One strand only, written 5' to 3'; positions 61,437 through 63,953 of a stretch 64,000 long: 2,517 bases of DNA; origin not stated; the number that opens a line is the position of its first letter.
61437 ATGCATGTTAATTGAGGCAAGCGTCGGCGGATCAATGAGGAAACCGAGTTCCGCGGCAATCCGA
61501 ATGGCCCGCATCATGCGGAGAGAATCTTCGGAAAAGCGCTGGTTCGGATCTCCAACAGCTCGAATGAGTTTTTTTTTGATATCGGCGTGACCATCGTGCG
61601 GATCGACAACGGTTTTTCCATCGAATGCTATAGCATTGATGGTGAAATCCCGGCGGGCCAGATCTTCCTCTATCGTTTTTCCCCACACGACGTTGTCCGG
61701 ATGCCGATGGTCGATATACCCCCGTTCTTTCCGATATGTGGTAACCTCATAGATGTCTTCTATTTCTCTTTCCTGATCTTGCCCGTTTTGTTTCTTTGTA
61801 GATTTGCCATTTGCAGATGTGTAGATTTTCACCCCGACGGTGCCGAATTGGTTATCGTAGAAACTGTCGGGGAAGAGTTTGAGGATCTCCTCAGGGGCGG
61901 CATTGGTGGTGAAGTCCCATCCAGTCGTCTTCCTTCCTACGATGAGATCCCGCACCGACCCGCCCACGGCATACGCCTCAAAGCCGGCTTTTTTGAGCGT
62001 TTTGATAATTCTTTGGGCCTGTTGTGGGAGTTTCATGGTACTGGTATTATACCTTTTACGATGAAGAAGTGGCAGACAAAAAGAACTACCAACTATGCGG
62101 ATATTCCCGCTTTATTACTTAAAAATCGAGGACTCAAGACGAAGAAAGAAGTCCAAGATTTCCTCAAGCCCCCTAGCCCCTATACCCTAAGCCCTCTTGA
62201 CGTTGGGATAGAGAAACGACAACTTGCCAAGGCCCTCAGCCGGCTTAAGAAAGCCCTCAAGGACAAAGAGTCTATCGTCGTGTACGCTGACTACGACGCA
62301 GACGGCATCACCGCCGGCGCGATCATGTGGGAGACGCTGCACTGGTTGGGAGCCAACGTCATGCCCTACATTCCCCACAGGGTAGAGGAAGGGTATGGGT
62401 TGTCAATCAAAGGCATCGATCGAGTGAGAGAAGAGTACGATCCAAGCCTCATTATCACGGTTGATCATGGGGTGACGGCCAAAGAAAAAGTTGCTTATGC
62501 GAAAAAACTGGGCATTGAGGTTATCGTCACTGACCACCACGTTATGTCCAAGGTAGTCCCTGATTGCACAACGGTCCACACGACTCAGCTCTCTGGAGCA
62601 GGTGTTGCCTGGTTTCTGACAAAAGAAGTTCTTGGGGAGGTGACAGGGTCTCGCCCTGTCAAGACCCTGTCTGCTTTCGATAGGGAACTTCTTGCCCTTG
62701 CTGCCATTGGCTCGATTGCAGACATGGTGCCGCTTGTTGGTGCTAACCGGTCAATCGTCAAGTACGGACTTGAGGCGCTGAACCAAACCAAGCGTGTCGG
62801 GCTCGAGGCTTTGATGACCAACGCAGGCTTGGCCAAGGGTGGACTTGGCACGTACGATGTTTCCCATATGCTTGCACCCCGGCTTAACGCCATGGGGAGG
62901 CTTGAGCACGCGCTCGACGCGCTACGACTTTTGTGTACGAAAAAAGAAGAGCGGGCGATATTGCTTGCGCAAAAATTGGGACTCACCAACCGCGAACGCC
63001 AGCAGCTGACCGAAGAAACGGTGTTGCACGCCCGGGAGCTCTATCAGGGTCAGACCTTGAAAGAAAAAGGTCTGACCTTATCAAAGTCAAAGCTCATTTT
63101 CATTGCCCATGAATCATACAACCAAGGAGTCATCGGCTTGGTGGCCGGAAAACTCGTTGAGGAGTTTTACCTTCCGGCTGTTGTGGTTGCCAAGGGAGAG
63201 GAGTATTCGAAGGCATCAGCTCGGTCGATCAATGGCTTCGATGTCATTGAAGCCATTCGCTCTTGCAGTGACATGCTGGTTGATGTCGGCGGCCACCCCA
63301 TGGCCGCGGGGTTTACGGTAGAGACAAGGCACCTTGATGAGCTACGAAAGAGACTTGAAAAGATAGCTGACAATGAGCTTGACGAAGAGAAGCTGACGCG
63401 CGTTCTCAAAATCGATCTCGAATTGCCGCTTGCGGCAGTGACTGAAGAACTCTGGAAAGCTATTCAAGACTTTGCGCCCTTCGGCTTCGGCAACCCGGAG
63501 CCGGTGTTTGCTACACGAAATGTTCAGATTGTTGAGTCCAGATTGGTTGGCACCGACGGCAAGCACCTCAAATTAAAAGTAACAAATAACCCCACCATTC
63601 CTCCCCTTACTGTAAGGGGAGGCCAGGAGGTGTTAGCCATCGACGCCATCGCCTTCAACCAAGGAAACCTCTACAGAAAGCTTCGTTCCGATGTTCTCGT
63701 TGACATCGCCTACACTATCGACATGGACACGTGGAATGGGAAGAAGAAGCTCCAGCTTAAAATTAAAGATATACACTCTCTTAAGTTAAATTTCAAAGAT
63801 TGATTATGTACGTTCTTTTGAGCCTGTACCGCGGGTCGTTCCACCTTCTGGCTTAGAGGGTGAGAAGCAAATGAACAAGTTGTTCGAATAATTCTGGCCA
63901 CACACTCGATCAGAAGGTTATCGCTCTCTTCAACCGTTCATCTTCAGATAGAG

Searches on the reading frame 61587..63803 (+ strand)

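Call 29: search_protein_families(library=pfam, proteins=[window:61587-63803:+], max_evalue=0.001)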
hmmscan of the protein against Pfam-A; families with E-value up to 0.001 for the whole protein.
window:61587-63803:+ (738 aa): 3 families
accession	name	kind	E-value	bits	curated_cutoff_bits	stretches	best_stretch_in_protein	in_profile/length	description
PF17768.7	RecJ_OB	-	7.1e-30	103.7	27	1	609-728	1-107/107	RecJ OB domain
PF01368.27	DHH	-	3.5e-20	73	28.1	1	230-375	2-124/125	DHH family, N-terminal domain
PF02272.25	DHHA1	-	1.1e-14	55.1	25.9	1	504-594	5-100/102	DHHA1 domain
